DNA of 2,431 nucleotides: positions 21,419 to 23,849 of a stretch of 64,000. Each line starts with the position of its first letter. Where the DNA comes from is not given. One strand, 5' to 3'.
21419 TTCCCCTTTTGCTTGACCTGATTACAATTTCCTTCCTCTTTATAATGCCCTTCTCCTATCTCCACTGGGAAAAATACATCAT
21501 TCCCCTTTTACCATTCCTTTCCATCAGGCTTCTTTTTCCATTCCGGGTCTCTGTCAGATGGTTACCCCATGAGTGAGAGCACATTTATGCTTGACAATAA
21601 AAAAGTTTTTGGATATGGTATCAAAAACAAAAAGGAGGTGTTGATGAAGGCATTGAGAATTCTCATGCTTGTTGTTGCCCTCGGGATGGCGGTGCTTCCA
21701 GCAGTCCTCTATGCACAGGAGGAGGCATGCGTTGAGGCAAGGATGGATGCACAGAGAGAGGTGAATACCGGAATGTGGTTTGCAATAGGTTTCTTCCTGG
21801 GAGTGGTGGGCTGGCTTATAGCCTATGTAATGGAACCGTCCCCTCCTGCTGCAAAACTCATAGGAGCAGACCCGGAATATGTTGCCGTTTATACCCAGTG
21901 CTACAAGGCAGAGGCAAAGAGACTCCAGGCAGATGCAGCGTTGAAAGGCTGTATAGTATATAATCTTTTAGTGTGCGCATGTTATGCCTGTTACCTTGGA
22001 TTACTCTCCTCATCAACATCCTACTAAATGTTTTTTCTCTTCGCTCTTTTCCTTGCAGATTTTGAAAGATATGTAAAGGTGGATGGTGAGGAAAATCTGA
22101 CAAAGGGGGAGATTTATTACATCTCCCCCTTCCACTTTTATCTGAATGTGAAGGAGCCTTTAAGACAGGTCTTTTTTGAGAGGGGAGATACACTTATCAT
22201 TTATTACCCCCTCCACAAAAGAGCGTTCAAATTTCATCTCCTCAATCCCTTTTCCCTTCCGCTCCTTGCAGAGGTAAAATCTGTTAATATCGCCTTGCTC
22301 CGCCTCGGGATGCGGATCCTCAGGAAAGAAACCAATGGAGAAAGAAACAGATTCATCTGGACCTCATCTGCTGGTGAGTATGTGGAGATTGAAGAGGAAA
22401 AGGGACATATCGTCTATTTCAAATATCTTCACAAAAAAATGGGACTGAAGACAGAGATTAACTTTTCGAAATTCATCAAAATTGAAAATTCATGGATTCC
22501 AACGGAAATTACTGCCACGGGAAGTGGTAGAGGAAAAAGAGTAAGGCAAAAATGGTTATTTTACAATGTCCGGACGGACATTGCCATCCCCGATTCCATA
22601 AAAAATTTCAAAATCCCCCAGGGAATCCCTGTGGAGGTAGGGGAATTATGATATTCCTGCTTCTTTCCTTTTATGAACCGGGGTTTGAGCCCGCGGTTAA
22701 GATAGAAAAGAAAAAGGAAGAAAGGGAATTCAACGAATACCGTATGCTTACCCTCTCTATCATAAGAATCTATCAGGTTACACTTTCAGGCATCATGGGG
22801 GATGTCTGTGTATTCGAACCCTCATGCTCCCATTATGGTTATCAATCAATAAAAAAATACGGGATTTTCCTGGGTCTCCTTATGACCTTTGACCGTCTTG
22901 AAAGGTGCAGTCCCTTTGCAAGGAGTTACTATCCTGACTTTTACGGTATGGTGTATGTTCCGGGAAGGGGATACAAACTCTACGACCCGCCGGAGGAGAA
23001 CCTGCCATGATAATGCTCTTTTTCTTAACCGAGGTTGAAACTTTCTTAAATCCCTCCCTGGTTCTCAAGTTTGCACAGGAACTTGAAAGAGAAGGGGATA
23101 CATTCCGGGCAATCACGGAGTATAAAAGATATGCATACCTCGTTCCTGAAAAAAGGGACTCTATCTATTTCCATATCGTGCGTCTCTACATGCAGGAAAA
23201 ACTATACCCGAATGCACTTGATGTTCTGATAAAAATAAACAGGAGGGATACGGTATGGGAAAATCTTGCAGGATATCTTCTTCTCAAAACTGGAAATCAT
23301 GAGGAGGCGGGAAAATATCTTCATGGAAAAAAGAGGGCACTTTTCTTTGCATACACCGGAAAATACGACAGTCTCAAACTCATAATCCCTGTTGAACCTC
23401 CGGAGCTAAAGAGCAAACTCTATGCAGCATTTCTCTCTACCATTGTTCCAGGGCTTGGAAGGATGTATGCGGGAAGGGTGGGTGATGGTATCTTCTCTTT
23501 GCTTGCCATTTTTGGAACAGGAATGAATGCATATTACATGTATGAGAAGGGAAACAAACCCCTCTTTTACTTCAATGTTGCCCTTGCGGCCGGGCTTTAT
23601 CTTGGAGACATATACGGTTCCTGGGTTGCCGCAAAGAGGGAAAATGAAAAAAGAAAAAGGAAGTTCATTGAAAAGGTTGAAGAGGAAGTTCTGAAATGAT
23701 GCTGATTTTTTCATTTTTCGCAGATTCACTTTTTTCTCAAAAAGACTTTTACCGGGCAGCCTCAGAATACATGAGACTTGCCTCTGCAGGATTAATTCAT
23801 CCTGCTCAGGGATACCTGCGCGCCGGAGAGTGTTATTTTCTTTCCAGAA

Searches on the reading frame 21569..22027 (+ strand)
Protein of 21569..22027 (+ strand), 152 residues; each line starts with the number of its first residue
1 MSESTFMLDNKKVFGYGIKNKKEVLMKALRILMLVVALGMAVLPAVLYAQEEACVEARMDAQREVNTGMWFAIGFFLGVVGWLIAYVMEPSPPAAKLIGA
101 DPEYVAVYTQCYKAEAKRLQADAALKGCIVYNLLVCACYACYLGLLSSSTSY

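Call 38: search_protein_families(library=pfam, proteins=[window:21569-22027:+], max_evalue=0.000001)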
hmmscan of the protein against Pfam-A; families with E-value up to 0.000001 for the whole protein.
window:21569-22027:+ (152 aa): 0 families

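Call 40: search_protein_families(library=pfam, proteins=[window:21569-22027:+], max_evalue=0.05)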
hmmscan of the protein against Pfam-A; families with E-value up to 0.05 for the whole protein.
window:21569-22027:+ (152 aa): 1 family
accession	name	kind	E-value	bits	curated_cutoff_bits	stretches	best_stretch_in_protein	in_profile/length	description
PF07344.16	Amastin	-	0.049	14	27.2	1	23-85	94-150/157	Amastin surface glycoprotein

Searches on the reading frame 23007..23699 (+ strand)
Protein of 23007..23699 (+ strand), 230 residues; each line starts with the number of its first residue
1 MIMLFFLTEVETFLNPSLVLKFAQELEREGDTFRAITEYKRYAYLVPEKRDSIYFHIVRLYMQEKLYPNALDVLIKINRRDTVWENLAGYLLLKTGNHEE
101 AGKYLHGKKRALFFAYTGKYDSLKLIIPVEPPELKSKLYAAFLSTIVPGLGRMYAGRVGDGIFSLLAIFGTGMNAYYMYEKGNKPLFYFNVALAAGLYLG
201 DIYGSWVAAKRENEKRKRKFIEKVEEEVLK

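Call 38: search_protein_families(library=pfam, proteins=[window:23007-23699:+], max_evalue=0.000001)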
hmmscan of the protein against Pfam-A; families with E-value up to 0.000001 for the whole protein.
window:23007-23699:+ (230 aa): 0 families

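Call 40: search_protein_families(library=pfam, proteins=[window:23007-23699:+], max_evalue=0.05)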
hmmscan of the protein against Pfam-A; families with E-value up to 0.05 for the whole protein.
window:23007-23699:+ (230 aa): 4 families
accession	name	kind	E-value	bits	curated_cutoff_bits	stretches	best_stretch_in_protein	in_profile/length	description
PF13181.12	TPR_8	-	0.011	16.3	25.7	0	87-105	6-24/34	Tetratricopeptide repeat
PF18935.5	DUF5683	-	0.015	15.7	26.7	1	139-206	7-59/151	Family of unknown function (DUF5683)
PF20382.3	DUF6677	-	0.017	16.2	24.3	1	140-177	2-39/116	Family of unknown function (DUF6677)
PF05154.21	TM2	-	0.019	15.6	27.9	1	135-171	3-42/51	TM2 domain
